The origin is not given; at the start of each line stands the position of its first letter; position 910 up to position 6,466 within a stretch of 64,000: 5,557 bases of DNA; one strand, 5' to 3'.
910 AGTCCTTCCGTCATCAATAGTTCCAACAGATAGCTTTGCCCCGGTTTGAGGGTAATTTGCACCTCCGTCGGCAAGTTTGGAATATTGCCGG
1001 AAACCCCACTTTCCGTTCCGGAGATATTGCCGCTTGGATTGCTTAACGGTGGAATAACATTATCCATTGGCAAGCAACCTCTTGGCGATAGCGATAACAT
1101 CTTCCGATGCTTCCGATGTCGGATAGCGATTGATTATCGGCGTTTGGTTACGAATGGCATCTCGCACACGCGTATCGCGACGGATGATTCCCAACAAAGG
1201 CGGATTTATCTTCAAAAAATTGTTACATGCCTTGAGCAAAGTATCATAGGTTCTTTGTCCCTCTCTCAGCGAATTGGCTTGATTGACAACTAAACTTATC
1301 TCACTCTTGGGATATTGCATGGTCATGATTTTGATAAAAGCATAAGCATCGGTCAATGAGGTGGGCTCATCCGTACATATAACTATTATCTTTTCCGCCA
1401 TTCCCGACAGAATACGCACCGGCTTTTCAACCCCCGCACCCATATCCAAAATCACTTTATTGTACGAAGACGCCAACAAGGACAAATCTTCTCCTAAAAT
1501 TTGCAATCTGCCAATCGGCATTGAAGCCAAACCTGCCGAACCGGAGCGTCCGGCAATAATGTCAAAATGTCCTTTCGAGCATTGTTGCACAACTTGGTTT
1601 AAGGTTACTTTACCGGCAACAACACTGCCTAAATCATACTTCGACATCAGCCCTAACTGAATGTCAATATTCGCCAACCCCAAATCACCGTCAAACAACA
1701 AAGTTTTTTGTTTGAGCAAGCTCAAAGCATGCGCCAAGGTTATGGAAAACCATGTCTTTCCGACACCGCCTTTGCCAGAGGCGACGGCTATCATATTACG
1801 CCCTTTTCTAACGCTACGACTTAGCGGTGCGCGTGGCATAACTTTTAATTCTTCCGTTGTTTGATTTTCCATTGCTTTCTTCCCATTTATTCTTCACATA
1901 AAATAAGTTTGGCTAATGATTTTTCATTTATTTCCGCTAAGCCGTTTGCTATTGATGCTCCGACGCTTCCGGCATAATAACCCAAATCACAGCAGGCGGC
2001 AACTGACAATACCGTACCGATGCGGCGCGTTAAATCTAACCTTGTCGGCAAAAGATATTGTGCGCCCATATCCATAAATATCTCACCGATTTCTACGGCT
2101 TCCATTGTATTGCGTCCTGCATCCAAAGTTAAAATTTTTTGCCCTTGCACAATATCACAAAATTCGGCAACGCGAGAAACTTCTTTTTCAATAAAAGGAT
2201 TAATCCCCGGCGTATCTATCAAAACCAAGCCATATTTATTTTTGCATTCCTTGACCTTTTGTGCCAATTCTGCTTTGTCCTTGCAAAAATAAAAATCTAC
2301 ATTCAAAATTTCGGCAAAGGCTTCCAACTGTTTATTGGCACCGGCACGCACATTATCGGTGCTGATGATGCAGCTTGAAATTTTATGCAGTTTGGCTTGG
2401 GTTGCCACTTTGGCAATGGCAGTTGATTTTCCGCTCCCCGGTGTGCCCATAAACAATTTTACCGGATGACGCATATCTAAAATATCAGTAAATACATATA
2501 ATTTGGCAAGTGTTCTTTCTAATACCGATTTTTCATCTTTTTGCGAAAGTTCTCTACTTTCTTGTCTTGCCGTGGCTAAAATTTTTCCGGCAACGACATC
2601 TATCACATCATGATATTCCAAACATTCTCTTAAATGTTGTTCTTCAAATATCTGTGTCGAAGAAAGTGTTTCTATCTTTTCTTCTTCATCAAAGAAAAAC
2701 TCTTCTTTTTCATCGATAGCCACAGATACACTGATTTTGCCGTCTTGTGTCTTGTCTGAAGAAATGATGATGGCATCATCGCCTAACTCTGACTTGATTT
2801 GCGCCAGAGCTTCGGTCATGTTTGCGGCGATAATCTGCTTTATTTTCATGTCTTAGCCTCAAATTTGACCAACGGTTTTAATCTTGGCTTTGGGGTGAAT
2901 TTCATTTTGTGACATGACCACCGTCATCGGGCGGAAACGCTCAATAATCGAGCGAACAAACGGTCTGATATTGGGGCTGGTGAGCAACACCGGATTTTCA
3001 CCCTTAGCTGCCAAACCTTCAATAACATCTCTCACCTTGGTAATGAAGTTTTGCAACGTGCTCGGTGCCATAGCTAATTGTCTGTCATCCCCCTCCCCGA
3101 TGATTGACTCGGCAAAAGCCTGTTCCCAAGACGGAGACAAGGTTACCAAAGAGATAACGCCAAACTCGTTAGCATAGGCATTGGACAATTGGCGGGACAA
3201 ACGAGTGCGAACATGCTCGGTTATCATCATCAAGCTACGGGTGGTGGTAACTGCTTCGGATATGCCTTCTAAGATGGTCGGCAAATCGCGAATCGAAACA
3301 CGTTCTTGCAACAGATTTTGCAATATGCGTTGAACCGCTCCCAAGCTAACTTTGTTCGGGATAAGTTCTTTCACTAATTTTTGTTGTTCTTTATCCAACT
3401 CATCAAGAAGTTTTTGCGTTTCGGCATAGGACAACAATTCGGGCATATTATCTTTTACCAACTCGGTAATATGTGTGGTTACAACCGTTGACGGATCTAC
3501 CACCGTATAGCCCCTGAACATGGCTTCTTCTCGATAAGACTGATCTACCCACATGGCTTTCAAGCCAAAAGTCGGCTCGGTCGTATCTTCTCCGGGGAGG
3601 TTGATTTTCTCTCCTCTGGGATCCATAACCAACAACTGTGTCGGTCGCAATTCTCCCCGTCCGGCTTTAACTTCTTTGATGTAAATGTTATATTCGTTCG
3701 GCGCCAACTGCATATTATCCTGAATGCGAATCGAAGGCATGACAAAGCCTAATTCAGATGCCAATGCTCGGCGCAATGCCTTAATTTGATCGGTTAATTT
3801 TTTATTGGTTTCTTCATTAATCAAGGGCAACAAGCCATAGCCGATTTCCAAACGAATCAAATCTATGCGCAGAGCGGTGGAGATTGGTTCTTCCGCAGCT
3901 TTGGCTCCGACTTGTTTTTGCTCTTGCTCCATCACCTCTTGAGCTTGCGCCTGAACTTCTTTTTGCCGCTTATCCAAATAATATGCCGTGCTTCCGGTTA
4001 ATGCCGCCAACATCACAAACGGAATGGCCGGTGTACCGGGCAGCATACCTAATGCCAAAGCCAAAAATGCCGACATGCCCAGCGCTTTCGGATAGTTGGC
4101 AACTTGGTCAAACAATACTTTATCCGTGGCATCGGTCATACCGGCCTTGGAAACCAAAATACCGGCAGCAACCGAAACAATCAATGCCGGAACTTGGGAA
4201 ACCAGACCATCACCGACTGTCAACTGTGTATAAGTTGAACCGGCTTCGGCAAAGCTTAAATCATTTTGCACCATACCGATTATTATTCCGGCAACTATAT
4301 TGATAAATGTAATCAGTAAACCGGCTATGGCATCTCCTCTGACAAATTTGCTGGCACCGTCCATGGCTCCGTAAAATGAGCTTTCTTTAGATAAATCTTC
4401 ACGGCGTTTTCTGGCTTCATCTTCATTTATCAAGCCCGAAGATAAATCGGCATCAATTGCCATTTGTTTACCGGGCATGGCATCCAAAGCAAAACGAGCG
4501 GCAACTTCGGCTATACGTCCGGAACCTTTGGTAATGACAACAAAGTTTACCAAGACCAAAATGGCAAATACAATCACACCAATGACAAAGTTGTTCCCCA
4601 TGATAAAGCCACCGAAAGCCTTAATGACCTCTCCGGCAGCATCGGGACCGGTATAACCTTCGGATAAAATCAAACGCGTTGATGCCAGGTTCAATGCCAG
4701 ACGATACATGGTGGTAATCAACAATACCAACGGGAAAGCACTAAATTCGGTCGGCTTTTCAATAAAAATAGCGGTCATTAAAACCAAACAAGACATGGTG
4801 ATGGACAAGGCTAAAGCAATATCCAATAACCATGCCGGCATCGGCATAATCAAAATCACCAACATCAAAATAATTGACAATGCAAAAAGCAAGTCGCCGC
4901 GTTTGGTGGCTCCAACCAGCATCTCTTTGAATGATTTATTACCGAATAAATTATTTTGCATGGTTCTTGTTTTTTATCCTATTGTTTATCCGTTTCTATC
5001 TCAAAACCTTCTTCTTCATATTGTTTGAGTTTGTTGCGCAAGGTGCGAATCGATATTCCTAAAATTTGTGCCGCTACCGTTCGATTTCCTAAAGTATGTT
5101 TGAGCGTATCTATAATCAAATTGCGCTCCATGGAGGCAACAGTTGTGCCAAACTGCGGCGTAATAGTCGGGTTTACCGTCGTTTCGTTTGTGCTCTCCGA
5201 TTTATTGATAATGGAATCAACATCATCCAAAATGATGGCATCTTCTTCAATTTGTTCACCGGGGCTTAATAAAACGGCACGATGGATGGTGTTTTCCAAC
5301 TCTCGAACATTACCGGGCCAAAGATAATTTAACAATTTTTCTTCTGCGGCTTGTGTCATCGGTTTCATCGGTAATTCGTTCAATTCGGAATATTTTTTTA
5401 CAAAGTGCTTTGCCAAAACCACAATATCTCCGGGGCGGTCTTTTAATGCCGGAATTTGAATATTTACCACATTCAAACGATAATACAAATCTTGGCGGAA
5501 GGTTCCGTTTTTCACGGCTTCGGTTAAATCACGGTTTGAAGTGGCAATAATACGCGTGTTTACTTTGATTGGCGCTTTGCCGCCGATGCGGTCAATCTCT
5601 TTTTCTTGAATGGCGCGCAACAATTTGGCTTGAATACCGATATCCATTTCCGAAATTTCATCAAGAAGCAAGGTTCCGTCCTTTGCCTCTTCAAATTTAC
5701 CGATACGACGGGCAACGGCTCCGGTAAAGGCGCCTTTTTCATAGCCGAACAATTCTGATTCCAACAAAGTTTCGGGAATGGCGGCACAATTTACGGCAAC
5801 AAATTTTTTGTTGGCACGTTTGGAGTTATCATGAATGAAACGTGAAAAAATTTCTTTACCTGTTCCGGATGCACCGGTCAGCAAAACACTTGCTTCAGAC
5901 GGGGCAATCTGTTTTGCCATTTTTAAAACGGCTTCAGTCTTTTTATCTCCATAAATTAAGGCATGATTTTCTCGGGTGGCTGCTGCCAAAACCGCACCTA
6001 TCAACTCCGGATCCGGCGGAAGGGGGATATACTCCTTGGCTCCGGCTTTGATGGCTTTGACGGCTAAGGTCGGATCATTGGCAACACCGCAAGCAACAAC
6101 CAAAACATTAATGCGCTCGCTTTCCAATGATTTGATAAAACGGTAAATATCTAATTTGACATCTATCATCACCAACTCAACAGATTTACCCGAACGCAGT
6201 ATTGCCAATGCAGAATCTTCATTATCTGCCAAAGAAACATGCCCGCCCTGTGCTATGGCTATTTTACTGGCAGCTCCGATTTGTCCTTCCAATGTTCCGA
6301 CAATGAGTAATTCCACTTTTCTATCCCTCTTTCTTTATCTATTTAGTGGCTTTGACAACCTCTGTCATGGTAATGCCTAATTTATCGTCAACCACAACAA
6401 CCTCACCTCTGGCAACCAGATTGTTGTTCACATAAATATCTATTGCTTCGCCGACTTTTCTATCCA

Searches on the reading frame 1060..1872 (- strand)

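Call 69: search_protein_families(library=pfam, proteins=[window:1060-1872:-], max_evalue=0.00001)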
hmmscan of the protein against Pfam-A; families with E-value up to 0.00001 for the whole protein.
window:1060-1872:- (270 aa): 5 families
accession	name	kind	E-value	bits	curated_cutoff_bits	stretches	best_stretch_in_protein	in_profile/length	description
PF01656.29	CbiA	-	4.3e-14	53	25.4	1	28-245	1-124/125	CobQ/CobB/MinD/ParA nucleotide binding domain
PF10609.15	ParA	-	1.7e-10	41.2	27.1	1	25-76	3-54/246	NUBPL iron-transfer P-loop NTPase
PF13614.12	AAA_31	-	1.9e-09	38.2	27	1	27-180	3-161/177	AAA domain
PF06564.18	CBP_BcsQ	-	1.3e-07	31.9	21.3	0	124-265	103-232/234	Cellulose biosynthesis protein BcsQ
PF02374.21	ArsA_ATPase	-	7.1e-06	25.9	24.3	0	30-61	5-36/305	Anion-transporting ATPase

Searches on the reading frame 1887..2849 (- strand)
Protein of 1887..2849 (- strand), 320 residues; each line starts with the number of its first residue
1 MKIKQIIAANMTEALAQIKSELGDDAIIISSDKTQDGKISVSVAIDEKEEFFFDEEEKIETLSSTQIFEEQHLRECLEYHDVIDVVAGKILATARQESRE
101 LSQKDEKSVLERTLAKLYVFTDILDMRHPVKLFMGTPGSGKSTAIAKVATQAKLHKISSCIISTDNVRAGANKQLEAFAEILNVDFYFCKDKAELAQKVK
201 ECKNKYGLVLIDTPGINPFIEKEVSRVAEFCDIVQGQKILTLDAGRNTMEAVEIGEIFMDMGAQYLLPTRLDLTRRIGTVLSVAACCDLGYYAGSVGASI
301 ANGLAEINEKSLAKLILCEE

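Call 69: search_protein_families(library=pfam, proteins=[window:1887-2849:-], max_evalue=0.00001)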
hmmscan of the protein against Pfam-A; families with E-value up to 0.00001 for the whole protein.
window:1887-2849:- (320 aa): 1 family
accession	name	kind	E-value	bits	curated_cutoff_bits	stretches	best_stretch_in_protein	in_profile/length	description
PF00448.28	SRP54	-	2.5e-23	83.2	22.7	1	130-317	3-195/196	SRP54-type protein, GTPase domain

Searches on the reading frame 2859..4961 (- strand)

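Call 69: search_protein_families(library=pfam, proteins=[window:2859-4961:-], max_evalue=0.00001)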
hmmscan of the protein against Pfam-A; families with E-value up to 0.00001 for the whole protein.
window:2859-4961:- (700 aa): 1 family
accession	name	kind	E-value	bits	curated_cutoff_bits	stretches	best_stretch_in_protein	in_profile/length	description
PF00771.25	FHIPEP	-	1.9e-262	873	29.1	1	33-692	1-656/657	FHIPEP family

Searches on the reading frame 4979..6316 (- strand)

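Call 69: search_protein_families(library=pfam, proteins=[window:4979-6316:-], max_evalue=0.00001)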
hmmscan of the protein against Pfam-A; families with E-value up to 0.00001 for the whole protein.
window:4979-6316:- (445 aa): 5 families
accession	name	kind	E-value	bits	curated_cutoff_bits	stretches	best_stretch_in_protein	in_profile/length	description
PF00158.32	Sigma54_activat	-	1.4e-69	233.6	20.2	1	122-287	3-168/168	Sigma-54 interaction domain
PF25601.1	AAA_lid_14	-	9.3e-21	73.9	27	1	293-361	2-70/87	AAA+ ATPase lid domain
PF14532.12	Sigma54_activ_2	-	4.2e-20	72.8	25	1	134-291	14-138/138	Sigma-54 interaction domain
PF02954.25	HTH_8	-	1.6e-13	50.6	22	1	393-433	2-42/42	Bacterial regulatory protein, Fis family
PF07728.20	AAA_5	-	2.9e-06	27.7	22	1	144-262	2-123/139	AAA domain (dynein-related subfamily)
